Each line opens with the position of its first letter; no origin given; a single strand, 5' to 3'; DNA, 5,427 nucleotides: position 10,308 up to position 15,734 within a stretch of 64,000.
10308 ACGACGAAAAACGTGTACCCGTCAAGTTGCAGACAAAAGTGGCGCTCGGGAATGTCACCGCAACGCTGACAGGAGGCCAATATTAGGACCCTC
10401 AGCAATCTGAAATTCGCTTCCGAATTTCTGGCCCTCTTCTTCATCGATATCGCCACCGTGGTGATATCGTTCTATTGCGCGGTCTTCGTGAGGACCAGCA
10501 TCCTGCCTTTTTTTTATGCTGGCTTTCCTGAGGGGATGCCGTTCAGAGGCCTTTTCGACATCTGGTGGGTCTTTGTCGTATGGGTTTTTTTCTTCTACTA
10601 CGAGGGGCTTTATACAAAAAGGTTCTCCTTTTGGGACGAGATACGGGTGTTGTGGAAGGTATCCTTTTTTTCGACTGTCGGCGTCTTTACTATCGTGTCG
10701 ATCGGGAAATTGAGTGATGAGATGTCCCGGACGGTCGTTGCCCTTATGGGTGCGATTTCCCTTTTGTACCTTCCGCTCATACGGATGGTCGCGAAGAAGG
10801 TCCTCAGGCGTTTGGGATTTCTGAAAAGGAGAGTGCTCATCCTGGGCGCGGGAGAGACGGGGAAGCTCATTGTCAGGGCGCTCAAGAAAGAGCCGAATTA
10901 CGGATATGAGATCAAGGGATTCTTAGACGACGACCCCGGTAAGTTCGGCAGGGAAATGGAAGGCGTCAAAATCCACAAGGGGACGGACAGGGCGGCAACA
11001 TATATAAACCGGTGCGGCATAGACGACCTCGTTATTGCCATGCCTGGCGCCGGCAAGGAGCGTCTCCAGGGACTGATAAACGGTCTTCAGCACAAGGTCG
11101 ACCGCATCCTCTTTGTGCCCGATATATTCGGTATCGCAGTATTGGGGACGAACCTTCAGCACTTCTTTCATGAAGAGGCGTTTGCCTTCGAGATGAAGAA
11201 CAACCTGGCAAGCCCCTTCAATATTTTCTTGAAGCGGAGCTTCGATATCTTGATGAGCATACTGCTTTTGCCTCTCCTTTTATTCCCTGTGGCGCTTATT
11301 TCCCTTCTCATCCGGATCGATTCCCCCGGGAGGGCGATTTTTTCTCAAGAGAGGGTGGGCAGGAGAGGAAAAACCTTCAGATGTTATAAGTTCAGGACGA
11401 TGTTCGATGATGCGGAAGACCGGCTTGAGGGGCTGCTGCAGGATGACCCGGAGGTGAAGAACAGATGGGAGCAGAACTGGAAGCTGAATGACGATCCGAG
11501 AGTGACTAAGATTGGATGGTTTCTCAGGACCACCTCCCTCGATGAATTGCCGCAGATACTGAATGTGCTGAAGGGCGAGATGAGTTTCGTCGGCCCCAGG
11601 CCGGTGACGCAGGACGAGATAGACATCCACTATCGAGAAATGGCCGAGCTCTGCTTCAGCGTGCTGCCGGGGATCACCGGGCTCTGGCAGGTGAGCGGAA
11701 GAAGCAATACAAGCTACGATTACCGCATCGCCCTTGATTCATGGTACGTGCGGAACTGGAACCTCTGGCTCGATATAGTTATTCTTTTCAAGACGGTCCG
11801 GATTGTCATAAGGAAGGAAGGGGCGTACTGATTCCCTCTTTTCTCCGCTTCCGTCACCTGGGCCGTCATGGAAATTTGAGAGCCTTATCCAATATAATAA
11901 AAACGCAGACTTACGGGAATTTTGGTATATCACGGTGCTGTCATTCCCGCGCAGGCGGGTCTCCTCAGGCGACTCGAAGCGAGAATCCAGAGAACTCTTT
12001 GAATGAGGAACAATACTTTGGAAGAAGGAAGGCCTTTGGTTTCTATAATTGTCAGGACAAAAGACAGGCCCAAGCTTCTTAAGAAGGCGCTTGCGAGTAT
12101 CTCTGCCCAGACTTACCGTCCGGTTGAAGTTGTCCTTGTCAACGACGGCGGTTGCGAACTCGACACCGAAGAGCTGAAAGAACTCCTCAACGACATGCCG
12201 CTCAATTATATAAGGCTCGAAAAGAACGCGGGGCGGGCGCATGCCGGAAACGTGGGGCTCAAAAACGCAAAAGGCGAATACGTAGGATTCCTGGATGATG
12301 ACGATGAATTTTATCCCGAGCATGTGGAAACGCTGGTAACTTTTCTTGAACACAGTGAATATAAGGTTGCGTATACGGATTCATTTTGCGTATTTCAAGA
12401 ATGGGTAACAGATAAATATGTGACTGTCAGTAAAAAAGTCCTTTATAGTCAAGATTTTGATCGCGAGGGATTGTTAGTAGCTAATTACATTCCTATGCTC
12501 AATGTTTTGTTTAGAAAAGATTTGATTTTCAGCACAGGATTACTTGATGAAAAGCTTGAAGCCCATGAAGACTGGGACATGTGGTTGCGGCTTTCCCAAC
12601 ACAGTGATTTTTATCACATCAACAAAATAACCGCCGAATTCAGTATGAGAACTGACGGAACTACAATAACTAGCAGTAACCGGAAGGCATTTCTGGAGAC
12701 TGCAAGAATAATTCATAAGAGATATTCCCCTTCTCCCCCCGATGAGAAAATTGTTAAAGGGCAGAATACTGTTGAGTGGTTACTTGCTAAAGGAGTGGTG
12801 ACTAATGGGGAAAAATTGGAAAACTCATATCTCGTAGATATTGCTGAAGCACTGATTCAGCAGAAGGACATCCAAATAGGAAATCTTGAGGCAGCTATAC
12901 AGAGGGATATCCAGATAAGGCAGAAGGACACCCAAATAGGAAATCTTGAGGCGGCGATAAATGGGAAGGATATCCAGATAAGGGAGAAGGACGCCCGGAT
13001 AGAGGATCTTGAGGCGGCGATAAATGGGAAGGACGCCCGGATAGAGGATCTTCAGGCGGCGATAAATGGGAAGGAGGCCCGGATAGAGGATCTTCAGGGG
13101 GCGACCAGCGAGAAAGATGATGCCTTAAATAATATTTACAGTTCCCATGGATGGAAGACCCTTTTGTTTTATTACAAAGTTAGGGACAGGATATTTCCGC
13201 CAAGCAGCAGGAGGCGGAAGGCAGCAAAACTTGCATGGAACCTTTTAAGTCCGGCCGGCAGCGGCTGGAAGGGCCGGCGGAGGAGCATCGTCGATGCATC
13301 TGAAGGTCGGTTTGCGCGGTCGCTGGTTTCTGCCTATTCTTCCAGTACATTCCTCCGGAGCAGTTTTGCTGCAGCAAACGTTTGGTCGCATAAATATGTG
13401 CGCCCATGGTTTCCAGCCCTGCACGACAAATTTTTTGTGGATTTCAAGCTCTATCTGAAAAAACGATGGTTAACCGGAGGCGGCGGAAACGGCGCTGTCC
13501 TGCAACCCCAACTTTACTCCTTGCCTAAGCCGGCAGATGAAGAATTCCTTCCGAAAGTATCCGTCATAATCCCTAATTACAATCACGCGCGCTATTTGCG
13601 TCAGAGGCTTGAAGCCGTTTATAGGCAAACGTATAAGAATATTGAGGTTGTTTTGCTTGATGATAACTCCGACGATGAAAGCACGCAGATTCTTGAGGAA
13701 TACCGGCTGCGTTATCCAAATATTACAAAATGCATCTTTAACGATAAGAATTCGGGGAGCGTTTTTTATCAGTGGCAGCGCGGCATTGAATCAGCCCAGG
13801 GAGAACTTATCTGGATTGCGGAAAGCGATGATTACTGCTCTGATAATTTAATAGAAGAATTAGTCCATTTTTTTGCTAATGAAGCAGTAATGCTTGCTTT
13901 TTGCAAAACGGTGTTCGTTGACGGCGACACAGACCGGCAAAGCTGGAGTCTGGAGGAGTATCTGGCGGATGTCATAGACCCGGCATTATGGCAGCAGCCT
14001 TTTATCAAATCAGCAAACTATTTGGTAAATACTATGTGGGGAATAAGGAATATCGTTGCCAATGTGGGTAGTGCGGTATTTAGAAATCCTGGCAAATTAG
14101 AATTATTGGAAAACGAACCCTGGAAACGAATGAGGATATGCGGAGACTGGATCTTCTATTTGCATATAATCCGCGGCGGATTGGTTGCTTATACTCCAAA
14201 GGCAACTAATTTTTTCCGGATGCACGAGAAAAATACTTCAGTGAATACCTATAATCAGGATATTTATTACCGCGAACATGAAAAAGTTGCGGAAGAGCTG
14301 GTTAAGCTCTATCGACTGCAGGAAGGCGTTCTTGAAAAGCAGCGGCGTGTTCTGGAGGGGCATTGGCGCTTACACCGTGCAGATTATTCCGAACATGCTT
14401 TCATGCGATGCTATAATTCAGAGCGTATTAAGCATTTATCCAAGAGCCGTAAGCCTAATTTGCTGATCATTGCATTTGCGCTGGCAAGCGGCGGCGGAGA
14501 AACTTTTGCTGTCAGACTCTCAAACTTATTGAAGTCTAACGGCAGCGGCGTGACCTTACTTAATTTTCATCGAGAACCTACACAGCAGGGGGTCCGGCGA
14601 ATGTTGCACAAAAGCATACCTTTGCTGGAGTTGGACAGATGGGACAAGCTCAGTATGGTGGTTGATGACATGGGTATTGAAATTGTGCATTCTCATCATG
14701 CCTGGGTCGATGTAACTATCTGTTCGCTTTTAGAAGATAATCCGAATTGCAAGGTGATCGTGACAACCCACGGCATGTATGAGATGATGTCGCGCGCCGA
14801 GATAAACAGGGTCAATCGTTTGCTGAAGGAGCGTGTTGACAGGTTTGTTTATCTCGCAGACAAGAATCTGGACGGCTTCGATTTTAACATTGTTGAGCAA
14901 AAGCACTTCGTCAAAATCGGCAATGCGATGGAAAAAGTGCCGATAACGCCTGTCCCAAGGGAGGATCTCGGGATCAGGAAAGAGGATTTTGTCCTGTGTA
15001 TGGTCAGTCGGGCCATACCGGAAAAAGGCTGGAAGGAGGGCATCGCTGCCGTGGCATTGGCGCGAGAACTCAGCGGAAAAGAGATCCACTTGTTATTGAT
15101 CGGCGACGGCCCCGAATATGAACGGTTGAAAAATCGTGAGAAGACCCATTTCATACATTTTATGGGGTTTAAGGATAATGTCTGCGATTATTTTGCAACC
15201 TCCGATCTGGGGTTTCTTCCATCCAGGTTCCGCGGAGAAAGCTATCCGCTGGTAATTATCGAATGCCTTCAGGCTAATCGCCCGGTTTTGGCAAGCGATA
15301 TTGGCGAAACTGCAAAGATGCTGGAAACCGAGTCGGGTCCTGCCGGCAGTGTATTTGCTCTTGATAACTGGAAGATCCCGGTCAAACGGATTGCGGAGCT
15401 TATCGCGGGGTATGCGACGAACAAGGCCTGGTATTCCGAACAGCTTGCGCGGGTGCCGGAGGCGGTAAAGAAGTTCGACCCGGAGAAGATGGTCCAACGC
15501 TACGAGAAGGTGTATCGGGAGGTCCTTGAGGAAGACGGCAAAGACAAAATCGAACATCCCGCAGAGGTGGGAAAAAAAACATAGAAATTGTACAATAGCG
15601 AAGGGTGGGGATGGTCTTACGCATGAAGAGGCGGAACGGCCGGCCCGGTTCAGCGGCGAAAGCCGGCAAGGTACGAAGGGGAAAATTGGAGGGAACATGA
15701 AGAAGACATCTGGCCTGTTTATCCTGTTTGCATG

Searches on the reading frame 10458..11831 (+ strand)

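Call 8: search_protein_families(library=pfam, proteins=[window:10458-11831:+], max_evalue=0.001)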
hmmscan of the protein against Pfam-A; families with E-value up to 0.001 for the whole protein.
window:10458-11831:+ (457 aa): 4 families
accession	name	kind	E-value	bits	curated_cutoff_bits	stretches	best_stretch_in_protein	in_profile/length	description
PF02397.22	Bac_transf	-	4.5e-66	222.2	27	1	259-451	1-178/179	Bacterial sugar transferase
PF13727.12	CoA_binding_3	-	8.2e-15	55.7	25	1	64-221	23-175/175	CoA-binding domain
PF02629.25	CoA_binding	-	0.00054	21.1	22.3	0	124-196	4-72/97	CoA binding domain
PF17836.7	PglD_N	-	0.00095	20.1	23.4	0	125-183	1-54/78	PglD N-terminal domain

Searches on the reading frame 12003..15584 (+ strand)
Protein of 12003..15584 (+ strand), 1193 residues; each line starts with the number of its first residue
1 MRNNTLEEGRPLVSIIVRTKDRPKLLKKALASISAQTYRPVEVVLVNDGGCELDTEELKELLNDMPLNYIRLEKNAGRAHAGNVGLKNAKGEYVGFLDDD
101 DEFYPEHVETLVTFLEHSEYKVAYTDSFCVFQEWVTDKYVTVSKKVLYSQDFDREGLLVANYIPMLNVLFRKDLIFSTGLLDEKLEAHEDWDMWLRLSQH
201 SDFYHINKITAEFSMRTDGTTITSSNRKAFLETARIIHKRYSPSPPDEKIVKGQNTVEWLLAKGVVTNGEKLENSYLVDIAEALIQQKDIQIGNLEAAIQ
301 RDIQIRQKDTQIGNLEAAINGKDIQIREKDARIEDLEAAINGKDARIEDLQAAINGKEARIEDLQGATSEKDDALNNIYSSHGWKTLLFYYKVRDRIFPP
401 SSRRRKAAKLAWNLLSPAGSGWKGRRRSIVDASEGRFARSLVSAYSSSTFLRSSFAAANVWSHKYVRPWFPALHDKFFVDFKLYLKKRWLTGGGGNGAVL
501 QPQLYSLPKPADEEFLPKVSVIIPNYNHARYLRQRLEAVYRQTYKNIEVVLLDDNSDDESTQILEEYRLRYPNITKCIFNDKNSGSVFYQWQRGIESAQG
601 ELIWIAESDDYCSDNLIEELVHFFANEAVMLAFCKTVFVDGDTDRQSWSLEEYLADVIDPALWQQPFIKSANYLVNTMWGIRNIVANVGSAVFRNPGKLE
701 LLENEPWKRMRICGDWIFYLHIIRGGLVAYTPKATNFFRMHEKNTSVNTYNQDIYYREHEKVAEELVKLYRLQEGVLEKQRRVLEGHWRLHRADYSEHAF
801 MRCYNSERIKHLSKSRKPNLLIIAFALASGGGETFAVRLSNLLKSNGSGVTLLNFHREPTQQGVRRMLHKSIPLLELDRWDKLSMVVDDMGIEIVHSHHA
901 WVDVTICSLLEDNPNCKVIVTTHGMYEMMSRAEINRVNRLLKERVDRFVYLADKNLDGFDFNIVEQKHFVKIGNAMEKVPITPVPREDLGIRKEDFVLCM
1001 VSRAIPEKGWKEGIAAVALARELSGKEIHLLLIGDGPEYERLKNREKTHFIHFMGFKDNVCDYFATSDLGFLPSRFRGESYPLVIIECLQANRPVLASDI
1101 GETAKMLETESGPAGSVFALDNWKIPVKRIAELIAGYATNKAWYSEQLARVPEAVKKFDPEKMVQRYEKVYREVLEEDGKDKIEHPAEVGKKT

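Call 8: search_protein_families(library=pfam, proteins=[window:12003-15584:+], max_evalue=0.001)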
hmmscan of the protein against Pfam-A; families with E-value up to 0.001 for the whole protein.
window:12003-15584:+ (1193 aa): 7 families
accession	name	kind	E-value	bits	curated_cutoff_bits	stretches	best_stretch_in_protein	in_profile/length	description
PF00535.33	Glycos_transf_2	-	9.7e-54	182.2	23.3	2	520-667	1-146/168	Glycosyl transferase family 2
PF13641.12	Glyco_tranf_2_3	-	3.5e-26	93.1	27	2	517-631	1-118/230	Glycosyltransferase like family 2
PF00534.26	Glycos_transf_1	-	2.2e-19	70.1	26.4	1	986-1143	6-165/172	Glycosyl transferases group 1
PF13692.12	Glyco_trans_1_4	-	1.2e-16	61.7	27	1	997-1122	3-128/142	Glycosyl transferases group 1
PF10111.15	Glyco_tranf_2_2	-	1.3e-14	54.8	27.3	1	25-204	14-206/276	Glycosyltransferase like family 2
PF13439.12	Glyco_transf_4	-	6.1e-07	30.1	28.5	1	830-950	2-132/170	Glycosyltransferase Family 4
PF16808.10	PKcGMP_CC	-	9.7e-07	28.7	35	1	327-352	4-29/35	Coiled-coil N-terminus of cGMP-dependent protein kinase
